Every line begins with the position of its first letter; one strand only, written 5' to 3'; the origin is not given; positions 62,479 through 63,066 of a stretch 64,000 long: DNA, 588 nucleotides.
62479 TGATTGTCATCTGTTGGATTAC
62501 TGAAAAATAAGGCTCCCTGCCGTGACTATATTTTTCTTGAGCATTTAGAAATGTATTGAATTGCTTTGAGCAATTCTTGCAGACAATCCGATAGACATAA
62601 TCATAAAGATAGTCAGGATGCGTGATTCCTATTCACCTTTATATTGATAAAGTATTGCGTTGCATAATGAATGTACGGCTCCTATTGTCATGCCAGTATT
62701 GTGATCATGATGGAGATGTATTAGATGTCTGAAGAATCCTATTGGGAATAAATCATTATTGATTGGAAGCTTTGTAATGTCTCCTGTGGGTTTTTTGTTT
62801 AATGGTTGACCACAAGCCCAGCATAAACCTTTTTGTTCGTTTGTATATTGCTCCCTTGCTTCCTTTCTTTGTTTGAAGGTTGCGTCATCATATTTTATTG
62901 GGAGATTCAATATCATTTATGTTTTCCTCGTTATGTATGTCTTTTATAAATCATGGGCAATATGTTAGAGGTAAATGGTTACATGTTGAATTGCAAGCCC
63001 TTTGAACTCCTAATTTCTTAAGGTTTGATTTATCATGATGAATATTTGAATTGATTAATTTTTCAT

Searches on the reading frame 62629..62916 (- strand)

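Call 15: search_protein_families(library=pfam, proteins=[window:62629-62916:-], max_evalue=0.01)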
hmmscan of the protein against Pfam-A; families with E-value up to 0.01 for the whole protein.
window:62629-62916:- (95 aa): 1 family
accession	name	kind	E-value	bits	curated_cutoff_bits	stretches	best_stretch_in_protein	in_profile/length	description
PF02945.21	Endonuclease_7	-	0.00035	20.9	23.6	0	66-89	40-63/82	Recombination endonuclease VII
